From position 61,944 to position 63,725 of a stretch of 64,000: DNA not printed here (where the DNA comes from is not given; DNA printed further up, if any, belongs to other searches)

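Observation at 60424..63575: KaiC-like ATPase translationally coupled to a hybrid histidine kinase, with no KaiA or KaiB nearby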

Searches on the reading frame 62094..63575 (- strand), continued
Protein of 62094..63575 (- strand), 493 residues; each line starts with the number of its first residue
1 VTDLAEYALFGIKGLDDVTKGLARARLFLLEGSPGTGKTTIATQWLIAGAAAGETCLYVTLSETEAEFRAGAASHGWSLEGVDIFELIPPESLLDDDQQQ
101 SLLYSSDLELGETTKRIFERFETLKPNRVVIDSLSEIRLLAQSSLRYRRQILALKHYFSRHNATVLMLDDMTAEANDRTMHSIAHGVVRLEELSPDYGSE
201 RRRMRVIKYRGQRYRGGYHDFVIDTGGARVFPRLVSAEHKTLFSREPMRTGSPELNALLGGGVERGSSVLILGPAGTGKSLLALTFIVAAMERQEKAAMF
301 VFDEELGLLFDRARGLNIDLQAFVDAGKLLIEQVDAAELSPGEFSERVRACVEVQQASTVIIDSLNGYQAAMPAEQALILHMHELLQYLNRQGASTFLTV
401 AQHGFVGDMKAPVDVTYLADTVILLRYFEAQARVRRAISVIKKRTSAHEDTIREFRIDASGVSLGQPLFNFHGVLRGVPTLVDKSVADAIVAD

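Call 29: list_cluster_members(proteins=[P0241, P0242, P0243, P0244, P0245, P0246, P0247, P0250, P0251, P0252])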
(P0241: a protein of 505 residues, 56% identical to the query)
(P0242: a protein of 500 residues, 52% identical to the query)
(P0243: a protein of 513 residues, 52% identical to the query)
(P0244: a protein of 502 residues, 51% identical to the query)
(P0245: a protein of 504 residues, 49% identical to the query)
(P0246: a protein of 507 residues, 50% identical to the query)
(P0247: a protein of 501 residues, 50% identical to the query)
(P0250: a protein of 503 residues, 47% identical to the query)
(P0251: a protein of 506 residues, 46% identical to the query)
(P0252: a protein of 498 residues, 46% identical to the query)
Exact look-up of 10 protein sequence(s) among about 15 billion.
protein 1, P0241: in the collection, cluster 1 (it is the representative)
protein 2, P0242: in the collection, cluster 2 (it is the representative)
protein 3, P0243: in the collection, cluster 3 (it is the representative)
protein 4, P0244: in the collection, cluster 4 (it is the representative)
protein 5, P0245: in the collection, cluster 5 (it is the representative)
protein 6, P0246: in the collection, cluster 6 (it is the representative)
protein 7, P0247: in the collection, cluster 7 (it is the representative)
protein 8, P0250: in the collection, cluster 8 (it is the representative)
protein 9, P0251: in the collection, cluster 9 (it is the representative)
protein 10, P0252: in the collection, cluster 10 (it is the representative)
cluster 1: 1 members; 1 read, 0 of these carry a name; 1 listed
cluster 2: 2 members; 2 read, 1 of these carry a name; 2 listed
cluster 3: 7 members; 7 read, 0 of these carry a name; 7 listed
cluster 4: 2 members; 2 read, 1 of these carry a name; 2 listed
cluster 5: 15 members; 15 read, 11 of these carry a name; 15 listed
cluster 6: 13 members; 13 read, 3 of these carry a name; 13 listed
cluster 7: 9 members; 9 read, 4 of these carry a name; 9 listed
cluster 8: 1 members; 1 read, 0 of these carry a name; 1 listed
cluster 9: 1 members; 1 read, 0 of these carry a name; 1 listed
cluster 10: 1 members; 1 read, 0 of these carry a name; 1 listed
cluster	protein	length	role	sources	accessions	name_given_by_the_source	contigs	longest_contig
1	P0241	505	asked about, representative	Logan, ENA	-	-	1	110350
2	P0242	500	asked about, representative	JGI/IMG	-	-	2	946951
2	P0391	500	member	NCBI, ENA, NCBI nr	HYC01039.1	MAG TPA: ATPase domain-containing protein [Candidatus Limnocylindrales bacterium] | ATPase domain-containing protein [Candidatus Limnocylindrales bacterium]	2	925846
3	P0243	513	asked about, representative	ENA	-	-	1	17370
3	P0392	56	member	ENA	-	-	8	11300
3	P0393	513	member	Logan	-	-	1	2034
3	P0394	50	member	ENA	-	-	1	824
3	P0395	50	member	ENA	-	-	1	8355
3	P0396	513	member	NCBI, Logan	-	-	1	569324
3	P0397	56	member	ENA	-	-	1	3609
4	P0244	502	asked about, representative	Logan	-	-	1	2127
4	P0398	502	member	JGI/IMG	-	circadian clock protein KaiC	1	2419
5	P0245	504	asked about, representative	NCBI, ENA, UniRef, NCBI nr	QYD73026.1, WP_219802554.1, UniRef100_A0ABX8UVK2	AAA family ATPase [Paraburkholderia edwinii] | AAA family ATPase n=1 Tax=Paraburkholderia edwinii TaxID=2861782 RepID=A0ABX8UVK2_9BURK | ATPase domain-containing protein [Paraburkholderia edwinii]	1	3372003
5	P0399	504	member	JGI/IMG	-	circadian clock protein KaiC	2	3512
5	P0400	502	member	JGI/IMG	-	circadian clock protein KaiC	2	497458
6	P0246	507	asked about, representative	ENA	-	-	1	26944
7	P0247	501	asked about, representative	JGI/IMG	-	circadian clock protein KaiC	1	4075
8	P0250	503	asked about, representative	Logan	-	-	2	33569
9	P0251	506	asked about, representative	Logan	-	-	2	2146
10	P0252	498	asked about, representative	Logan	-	-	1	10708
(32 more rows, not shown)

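Call 37: search_dna_similar(query=window:62094-63575:-, collection=plasmids, mode=protein, max_rows=40, max_evalue=1e-30)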
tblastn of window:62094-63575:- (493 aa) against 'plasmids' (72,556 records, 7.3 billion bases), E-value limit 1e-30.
Records with a match: 264; places in all: 319; records where one place covers at least 80% of the query: 264.
Best place of each record, by identity: 60-80% 90; <60% 174.
By first word of the organism name: Sinorhizobium 61; Agrobacterium 51; Rhizobium 19; Sphingobium 18; Azospirillum 10; Caballeronia 9; Ensifer 9; Mesorhizobium 8; Neorhizobium 6; Haloarcula 6; and 34 more.
By predicted mobility (MOB-suite, as given by PLSDB): non-mobilizable 134; conjugative 116; mobilizable 14.
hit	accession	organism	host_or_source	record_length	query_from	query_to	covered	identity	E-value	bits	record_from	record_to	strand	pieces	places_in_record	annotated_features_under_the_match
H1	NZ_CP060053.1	Croceicoccus marinus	prokaryote,marine sediment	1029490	1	482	98%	75.8%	0e+0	718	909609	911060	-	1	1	none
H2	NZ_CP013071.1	Sphingobium indicum B90A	sugarcane rhizosphere soil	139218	8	482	96%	76.3%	0e+0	716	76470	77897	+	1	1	ATPase domain-containing protein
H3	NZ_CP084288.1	Caballeronia zhejiangensis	Anasa tristis,Cell culture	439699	2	485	98%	70.8%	0e+0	660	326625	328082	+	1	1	ATPase domain-containing protein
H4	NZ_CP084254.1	Caballeronia sp. Sq4a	Anasa tristis,Cell culture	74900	5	485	98%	70.2%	0e+0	658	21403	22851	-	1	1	ATPase domain-containing protein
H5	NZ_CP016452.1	Sinorhizobium sp. RAC02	Microbial isolate,Algal phycosphere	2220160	8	482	96%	71.1%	0e+0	634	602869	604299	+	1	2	none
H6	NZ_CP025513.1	Neorhizobium sp. SOG26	Oryza glumipatula,Whole ...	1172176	1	482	98%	69.7%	0e+0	647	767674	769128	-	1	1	none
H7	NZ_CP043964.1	Agrobacterium fabrum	Prosopis cineraria,pure bacterial ...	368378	11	482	96%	70.9%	1e-178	654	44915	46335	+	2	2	none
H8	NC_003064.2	Agrobacterium fabrum str. C58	-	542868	11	482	96%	70.9%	0e+0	650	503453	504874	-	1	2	ATPase domain-containing protein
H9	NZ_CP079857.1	Agrobacterium fabrum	-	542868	11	482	96%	70.9%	0e+0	650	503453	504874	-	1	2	ATPase domain-containing protein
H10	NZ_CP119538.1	Agrobacterium fabrum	-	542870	11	482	96%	70.9%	0e+0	650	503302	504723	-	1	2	ATPase domain-containing protein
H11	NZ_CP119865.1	Agrobacterium fabrum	-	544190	11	482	96%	70.9%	0e+0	650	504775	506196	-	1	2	ATPase domain-containing protein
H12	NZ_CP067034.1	Agrobacterium fabrum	-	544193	11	482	96%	70.9%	0e+0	650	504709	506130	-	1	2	ATPase domain-containing protein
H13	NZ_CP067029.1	Agrobacterium fabrum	-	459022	11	482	96%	70.9%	0e+0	650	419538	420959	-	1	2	ATPase domain-containing protein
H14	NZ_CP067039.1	Agrobacterium fabrum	-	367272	11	482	96%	70.9%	0e+0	650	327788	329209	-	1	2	ATPase domain-containing protein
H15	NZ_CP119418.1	Agrobacterium fabrum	-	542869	11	482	96%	70.9%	0e+0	650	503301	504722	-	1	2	ATPase domain-containing protein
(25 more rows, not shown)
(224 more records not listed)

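Call 38: get_annotated_region(hit=H8, flank=7000)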
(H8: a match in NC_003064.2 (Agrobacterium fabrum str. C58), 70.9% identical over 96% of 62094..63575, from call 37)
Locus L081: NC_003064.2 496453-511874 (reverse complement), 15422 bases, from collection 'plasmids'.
description: Agrobacterium fabrum str. C58 plasmid At, complete sequence
organism: Agrobacterium fabrum str. C58 (NCBI taxid 176299)
taxonomy: Bacteria; Pseudomonadota; Alphaproteobacteria; Hyphomicrobiales; Rhizobiaceae; Agrobacterium; Agrobacterium fabrum; Agrobacterium fabrum str. C58
host: -; source: -; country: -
typing (MOB-suite, as given by PLSDB): conjugative; relaxase MOBQ; mating-pair formation MPF_T
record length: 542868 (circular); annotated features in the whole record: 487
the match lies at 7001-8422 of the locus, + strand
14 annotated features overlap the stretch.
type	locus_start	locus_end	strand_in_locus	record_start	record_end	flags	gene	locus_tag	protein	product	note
CDS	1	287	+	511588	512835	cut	-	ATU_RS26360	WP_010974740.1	SfnB family sulfur acquisition oxidoreductase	GO:0006790 - sulfur compound metabolic process [Evidence IEA]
CDS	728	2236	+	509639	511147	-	-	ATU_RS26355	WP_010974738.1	FAD/NAD(P)-binding protein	-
CDS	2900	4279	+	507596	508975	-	-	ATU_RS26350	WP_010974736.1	hypothetical protein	-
CDS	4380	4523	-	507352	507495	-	-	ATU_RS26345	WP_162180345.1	hypothetical protein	-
CDS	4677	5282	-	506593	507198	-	-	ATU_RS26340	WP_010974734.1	J domain-containing protein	GO:0006457 - protein folding [Evidence IEA]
CDS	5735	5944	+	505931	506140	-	-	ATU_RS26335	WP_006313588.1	cold-shock protein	-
CDS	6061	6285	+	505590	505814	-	-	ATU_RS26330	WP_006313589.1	hypothetical protein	-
CDS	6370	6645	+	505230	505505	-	-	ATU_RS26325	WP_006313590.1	hypothetical protein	-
CDS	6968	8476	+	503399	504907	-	-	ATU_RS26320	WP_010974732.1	ATPase domain-containing protein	-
CDS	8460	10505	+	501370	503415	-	-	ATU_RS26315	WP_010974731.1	response regulator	GO:0000160 - phosphorelay signal transduction system [Evidence IEA]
CDS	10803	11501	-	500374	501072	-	gst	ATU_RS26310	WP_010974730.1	glutathione S-transferase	-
CDS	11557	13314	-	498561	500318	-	ggt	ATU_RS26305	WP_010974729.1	gamma-glutamyltransferase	GO:0006750 - glutathione biosynthetic process [Evidence IEA]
CDS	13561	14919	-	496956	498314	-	-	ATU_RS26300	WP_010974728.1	HAMP domain-containing sensor histidine kinase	GO:0007165 - signal transduction [Evidence IEA]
CDS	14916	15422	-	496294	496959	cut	-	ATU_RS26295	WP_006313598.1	response regulator transcription factor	GO:0000160 - phosphorelay signal transduction system [Evidence IEA]; GO:0006355 - regulation of DNA-templated ...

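Call 39: get_annotated_region(hit=H2, flank=7000)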
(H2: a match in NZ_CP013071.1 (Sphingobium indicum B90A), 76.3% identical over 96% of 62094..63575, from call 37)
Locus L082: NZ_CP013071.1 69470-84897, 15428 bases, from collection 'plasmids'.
description: Sphingobium indicum B90A plasmid pSRL1, complete sequence
organism: Sphingobium indicum B90A (NCBI taxid 861109)
taxonomy: Bacteria; Pseudomonadota; Alphaproteobacteria; Sphingomonadales; Sphingomonadaceae; Sphingobium; Sphingobium indicum; Sphingobium indicum B90A
host: -; source: sugarcane rhizosphere soil; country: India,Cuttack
typing (MOB-suite, as given by PLSDB): mobilizable; replicon rep_cluster_647; relaxase MOBP
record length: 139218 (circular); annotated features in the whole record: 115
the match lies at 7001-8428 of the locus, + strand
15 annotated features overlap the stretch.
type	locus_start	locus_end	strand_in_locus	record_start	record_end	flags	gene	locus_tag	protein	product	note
CDS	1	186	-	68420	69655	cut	-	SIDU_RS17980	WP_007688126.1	iron-containing alcohol dehydrogenase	-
CDS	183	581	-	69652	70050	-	-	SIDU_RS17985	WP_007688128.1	cytochrome c family protein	-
CDS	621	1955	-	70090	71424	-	-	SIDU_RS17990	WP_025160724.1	MFS transporter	GO:0055085 - transmembrane transport [Evidence IEA]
CDS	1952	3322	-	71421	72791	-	-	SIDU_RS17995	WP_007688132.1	amidohydrolase family protein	-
CDS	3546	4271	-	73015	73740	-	-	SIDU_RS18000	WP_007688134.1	GntR family transcriptional regulator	-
CDS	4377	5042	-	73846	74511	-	-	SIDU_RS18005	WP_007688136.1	HAD-IA family hydrolase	GO:0008152 - metabolic process [Evidence IEA]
CDS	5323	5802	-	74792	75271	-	-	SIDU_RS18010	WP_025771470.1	pyridoxamine 5'-phosphate oxidase family protein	-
CDS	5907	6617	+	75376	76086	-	-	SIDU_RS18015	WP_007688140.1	Crp/Fnr family transcriptional regulator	GO:0006355 - regulation of DNA-templated transcription [Evidence IEA]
CDS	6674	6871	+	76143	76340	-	-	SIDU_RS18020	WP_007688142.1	hypothetical protein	-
CDS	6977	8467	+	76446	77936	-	-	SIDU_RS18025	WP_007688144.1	ATPase domain-containing protein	-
CDS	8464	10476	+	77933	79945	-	-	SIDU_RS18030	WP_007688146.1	ATP-binding protein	-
CDS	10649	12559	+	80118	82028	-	-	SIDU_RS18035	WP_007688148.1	TonB-dependent receptor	-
CDS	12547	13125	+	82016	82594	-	-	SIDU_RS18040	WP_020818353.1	YfiR family protein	-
CDS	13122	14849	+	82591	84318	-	-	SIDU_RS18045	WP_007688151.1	ATP-binding protein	-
CDS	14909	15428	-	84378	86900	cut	-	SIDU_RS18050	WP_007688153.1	FtsX-like permease family protein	-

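Call 42: find_encoding_contigs(protein=P0245, flank=6000, max_places=2)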
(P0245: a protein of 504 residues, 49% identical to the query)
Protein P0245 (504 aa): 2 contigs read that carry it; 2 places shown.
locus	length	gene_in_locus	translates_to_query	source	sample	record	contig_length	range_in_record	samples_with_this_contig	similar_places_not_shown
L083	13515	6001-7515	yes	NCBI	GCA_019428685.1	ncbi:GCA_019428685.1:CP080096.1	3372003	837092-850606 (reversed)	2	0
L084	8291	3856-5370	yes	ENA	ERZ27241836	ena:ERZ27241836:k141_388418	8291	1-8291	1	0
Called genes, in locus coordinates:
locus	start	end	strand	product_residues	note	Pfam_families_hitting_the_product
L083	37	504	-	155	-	PF03018:Dirigent (weak), PF18678:AOC_like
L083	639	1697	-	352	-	PF01965:DJ-1_PfpI, PF00165:HTH_AraC (faint), PF12833:HTH_18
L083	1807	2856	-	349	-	PF03824:NicO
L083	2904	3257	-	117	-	PF21006:NHase_beta_N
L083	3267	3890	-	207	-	PF02979:NHase_alpha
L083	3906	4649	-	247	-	PF21006:NHase_beta_N, PF02211:NHase_beta_C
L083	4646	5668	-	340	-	PF02492:cobW, PF07683:CobW_C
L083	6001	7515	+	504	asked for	PF00154:RecA_N (faint), PF03796:DnaB_C (faint), PF06745:ATPase, PF13191:AAA_16 (faint), PF20720:nSTAND3 (faint), PF23442:DUF7125 (weak), PF13481:AAA_25, PF06745:ATPase, +3 more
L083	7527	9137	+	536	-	PF00512:HisKA, PF02518:HATPase_c, PF13589:HATPase_c_3 (weak), PF00072:Response_reg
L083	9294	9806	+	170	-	PF01047:MarR, PF12802:MarR_2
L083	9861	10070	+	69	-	-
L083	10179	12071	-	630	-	PF05048:NosD (faint), PF13229:Beta_helix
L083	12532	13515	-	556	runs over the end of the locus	PF02776:TPP_enzyme_N, PF00205:TPP_enzyme_M, PF02775:TPP_enzyme_C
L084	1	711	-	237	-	?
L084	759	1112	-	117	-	PF21006:NHase_beta_N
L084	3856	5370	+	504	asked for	PF00154:RecA_N (faint), PF03796:DnaB_C (faint), PF06745:ATPase, PF13191:AAA_16 (faint), PF20720:nSTAND3 (faint), PF23442:DUF7125 (weak), PF13481:AAA_25, PF06745:ATPase, +3 more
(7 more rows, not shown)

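Call 73: search_protein_families(library=pfam, proteins=[L081:8460-10505:+, L083:7527-9137:+], max_evalue=0.001)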
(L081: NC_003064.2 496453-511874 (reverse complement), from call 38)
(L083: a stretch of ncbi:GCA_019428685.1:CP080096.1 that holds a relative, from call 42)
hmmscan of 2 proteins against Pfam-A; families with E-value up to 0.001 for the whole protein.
L081:8460-10505:+ (681 aa): 6 families
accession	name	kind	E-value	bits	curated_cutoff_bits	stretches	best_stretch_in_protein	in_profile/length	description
PF00072.30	Response_reg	-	1.7e-18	67.2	30.2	1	571-674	1-107/111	Response regulator receiver domain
PF02518.31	HATPase_c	-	8.3e-18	65.3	26.4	1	429-545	2-109/111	Histidine kinase-, DNA gyrase B-, and HSP90-like ATPase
PF08447.18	PAS_3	-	1.3e-16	61.1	25.6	1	176-260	3-88/89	PAS fold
PF00512.31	HisKA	-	2.9e-08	34.1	26.9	1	323-385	3-64/66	His Kinase A (phospho-acceptor) domain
PF00989.32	PAS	-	2.1e-05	25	22.6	1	153-264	2-113/113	PAS fold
PF08448.16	PAS_4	-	0.00017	22.3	23.1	1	175-267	18-108/110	PAS fold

L083:7527-9137:+ (536 aa): 5 families
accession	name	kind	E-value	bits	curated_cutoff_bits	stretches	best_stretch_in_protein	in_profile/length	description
PF02518.31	HATPase_c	-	7e-28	97.7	26.4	1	267-377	2-109/111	Histidine kinase-, DNA gyrase B-, and HSP90-like ATPase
PF00072.30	Response_reg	-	7.9e-24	84.4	30.2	1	402-512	1-109/111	Response regulator receiver domain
PF00512.31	HisKA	-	2.1e-15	56.9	26.9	1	153-220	1-66/66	His Kinase A (phospho-acceptor) domain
PF13589.12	HATPase_c_3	-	1.8e-06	28.5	25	1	275-344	7-77/137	Histidine kinase-, DNA gyrase B-, and HSP90-like ATPase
PF14501.12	HATPase_c_5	-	0.00018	21.8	22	1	271-359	6-87/102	GHKL domain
